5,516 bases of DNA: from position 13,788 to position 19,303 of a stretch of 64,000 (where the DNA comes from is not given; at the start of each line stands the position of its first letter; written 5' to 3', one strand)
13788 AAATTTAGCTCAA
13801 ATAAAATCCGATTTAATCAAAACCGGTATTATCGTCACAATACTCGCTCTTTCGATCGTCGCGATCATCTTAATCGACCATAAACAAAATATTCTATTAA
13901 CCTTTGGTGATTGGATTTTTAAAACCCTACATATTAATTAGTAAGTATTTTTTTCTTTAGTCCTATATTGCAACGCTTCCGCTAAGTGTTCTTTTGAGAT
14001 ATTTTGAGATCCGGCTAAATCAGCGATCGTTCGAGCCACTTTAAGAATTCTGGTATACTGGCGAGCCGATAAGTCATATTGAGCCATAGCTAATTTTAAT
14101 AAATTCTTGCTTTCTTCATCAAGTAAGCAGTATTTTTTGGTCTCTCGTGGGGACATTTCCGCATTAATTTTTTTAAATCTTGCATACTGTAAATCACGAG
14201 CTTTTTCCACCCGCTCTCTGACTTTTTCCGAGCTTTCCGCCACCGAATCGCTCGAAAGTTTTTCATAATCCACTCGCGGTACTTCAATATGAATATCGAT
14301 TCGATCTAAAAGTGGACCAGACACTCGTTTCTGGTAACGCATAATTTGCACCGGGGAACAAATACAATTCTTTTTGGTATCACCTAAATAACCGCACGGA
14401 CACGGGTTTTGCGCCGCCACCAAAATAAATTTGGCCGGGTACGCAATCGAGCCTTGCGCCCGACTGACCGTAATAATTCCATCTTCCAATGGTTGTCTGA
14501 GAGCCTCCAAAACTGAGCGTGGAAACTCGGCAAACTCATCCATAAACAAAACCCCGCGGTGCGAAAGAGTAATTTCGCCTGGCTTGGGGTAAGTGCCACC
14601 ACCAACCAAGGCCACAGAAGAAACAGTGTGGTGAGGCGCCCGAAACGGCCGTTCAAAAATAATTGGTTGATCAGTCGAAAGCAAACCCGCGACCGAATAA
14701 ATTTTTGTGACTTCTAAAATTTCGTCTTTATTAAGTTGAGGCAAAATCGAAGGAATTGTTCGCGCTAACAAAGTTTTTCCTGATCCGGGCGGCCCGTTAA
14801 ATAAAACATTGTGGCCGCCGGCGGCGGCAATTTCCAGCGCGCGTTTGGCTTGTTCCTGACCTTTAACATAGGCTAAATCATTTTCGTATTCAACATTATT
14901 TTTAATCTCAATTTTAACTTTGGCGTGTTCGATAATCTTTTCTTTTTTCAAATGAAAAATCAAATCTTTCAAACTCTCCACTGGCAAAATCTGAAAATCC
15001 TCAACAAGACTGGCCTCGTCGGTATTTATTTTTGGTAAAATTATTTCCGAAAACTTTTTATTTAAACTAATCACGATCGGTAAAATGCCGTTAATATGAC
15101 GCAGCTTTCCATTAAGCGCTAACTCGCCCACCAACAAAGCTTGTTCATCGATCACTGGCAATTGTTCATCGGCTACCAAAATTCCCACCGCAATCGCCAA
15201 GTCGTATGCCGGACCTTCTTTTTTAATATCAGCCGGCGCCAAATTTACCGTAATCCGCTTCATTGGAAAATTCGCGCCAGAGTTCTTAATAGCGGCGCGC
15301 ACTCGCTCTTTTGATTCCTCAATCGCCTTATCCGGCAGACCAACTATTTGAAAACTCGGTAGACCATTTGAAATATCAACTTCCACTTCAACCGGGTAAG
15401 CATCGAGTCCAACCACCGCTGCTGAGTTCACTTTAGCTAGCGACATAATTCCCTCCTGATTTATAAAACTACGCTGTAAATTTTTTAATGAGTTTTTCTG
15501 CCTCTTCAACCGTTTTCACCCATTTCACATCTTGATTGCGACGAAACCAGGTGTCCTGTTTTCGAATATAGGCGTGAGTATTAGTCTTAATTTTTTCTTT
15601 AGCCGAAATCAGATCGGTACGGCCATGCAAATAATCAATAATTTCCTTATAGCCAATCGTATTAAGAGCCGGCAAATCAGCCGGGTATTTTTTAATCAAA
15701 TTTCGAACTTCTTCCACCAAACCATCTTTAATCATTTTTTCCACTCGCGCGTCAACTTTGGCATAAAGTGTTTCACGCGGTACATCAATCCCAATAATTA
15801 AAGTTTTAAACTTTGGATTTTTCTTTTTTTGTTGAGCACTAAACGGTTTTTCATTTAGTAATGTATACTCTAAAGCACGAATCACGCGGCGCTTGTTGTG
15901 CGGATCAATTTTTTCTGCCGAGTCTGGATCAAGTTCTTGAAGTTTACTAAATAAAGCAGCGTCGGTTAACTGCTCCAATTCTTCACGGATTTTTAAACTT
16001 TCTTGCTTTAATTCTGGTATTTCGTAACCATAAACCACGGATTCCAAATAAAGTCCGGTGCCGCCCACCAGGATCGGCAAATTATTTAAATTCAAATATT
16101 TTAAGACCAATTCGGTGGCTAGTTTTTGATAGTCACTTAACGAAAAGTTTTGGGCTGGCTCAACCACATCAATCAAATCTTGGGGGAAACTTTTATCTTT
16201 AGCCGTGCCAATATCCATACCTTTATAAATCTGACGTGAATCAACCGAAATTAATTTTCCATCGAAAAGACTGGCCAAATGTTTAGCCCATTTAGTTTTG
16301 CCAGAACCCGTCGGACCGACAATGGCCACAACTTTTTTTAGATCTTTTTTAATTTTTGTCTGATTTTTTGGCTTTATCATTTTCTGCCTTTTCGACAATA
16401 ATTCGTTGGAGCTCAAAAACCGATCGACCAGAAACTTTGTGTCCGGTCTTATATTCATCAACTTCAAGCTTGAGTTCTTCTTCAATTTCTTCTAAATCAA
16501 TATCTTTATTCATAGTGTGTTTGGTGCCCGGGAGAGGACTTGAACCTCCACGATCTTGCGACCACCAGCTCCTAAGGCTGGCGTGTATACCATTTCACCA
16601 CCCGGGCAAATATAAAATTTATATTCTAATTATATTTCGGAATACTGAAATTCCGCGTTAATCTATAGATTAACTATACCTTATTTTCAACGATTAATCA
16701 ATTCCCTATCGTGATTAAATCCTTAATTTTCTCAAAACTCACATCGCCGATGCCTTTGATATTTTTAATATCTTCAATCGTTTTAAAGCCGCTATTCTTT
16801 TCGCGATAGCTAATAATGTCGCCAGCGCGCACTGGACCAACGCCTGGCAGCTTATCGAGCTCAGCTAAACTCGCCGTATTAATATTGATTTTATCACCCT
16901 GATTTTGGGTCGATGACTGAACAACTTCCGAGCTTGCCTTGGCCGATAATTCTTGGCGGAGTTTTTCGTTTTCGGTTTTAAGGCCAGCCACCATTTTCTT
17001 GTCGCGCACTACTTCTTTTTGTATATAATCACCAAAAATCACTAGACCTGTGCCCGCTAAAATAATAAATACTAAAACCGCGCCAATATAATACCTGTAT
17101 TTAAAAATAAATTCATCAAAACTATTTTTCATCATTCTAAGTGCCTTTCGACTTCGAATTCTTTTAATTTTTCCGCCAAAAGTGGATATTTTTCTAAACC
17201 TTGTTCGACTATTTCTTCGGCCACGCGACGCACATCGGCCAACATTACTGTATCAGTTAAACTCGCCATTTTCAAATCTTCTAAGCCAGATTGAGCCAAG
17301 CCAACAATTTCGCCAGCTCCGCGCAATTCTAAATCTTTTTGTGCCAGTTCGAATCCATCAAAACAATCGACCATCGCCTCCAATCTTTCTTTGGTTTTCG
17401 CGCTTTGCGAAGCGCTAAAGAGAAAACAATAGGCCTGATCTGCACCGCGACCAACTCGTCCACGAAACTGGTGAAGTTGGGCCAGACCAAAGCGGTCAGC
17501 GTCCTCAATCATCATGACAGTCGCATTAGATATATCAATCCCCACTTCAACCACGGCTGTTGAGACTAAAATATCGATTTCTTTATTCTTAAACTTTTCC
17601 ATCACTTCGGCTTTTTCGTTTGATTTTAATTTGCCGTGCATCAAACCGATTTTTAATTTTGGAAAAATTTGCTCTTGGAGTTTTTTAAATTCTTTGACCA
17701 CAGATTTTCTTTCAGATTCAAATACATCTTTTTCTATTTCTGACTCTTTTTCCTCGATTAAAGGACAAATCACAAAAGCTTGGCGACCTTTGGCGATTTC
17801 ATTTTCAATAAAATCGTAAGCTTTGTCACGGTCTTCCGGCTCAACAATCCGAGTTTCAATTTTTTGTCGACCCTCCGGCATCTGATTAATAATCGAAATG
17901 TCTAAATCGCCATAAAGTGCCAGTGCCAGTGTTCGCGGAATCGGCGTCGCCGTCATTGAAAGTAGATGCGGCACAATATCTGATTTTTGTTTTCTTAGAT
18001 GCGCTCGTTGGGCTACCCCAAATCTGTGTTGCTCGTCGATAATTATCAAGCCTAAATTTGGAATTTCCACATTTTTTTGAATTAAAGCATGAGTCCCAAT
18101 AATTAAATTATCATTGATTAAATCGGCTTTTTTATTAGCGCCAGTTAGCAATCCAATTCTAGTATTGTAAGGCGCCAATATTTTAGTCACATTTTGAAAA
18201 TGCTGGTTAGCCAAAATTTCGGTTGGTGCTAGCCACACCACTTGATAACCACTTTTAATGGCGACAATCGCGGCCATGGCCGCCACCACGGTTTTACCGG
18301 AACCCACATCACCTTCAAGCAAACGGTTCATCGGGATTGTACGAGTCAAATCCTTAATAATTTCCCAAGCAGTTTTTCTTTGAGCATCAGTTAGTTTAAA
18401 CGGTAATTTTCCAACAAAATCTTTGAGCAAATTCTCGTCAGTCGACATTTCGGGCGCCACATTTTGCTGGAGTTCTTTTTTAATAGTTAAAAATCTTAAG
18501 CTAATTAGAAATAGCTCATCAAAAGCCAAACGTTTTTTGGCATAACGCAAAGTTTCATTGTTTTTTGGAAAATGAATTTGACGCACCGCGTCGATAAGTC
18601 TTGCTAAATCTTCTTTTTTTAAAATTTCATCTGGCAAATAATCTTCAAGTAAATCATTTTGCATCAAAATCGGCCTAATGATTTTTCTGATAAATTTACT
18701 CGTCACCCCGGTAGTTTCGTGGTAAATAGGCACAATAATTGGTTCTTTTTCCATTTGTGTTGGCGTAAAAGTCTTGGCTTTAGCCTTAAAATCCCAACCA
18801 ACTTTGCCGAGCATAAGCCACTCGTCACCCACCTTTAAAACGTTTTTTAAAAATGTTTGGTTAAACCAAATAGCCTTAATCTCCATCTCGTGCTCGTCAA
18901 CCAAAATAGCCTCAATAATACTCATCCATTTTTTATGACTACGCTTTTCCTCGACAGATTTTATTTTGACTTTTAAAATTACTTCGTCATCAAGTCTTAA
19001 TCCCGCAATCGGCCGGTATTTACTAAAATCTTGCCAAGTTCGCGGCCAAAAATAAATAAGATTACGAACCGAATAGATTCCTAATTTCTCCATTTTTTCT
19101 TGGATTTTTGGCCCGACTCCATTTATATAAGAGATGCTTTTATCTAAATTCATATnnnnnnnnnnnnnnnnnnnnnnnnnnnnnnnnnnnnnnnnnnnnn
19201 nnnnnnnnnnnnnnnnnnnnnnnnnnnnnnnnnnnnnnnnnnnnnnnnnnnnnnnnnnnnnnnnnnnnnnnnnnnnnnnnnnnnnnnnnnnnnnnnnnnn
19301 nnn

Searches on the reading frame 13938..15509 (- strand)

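Call 80: search_protein_families(library=pfam, max_evalue=0.00001, proteins=[window:13938-15509:-])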
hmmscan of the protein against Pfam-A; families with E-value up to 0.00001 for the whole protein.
window:13938-15509:- (523 aa): 6 families
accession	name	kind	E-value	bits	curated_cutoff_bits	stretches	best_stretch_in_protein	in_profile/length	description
PF01078.27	Mg_chelatase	-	1.6e-94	315.6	20.3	1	211-417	1-206/207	Magnesium chelatase, subunit ChlI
PF13541.12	ChlI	-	4.9e-48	162.5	27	1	42-162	1-121/121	Subunit ChlI of Mg-chelatase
PF13335.12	Mg_chelatase_C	-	3.1e-34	117.9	26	1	425-516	2-94/94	Magnesium chelatase, subunit ChlI C-terminal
PF07728.20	AAA_5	-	4e-07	30.6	22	0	234-371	1-125/139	AAA domain (dynein-related subfamily)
PF00493.29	MCM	-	1.2e-06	28.3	23.3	0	307-374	111-178/224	MCM P-loop domain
PF05362.19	Lon_C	-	2.8e-06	27.5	21.1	0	69-183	76-198/205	Lon protease (S16) C-terminal proteolytic domain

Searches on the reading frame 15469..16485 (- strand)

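Call 80: search_protein_families(library=pfam, max_evalue=0.00001, proteins=[window:15469-16485:-])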
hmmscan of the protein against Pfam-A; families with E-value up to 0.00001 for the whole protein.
window:15469-16485:- (338 aa): 2 families
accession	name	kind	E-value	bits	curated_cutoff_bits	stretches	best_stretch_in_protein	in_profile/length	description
PF01715.23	IPPT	-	3.4e-73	246.8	23.6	1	85-316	1-242/243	IPP transferase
PF01745.22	IPT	-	8.9e-06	25.7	20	0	51-94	2-45/233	Isopentenyl transferase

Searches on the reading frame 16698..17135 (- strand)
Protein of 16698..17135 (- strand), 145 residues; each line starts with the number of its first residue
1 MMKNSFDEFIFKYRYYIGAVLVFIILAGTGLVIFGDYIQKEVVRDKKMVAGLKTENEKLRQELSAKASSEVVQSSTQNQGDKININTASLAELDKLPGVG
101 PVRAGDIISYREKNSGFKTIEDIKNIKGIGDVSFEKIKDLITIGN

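Call 80: search_protein_families(library=pfam, max_evalue=0.00001, proteins=[window:16698-17135:-])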
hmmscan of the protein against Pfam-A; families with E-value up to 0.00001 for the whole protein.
window:16698-17135:- (145 aa): 2 families
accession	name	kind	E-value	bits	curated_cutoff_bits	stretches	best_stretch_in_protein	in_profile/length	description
PF12836.13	HHH_3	-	6.2e-21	74.7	27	1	80-142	3-65/65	Helix-hairpin-helix motif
PF00633.29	HHH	-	2.6e-12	46.3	24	1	84-110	4-30/30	Helix-hairpin-helix motif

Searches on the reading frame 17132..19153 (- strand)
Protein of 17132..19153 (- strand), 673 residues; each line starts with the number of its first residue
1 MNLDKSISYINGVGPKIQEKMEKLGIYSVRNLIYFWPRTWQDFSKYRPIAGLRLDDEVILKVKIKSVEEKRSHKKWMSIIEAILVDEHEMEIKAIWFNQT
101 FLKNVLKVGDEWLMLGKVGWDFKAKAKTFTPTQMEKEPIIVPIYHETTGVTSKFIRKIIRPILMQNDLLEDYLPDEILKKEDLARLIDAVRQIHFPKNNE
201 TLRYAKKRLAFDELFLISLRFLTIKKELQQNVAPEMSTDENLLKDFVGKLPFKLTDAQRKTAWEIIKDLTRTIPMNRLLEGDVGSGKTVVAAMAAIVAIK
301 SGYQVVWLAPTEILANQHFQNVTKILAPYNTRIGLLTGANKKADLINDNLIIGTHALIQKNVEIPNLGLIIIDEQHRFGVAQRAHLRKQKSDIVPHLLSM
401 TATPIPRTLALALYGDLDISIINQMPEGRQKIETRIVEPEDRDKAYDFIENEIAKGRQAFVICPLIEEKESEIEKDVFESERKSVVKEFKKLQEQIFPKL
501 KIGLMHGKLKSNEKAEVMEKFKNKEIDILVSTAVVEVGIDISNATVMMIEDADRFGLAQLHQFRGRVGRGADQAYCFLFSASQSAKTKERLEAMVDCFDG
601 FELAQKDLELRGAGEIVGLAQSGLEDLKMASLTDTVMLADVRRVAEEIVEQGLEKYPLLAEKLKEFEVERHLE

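Call 80: search_protein_families(library=pfam, max_evalue=0.00001, proteins=[window:17132-19153:-])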
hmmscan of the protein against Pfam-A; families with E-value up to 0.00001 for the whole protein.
window:17132-19153:- (673 aa): 5 families
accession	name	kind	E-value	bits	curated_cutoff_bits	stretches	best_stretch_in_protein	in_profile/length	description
PF00270.35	DEAD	-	1.2e-24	87.4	26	1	275-408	15-163/167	DEAD/DEAH box helicase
PF17191.10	RecG_wedge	-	1e-22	80.9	23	1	7-160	2-156/162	RecG wedge domain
PF00271.37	Helicase_C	-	5e-20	72.3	23.5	1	470-569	12-108/110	Helicase conserved C-terminal domain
PF04851.21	ResIII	-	6.3e-13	49.4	22.5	1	253-404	3-162/164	Type III restriction enzyme, res subunit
PF19833.4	RecG_dom3_C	-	6.2e-09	36.2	26.8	1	599-664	3-74/87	ATP-dependent DNA helicase RecG, domain 3, C-terminal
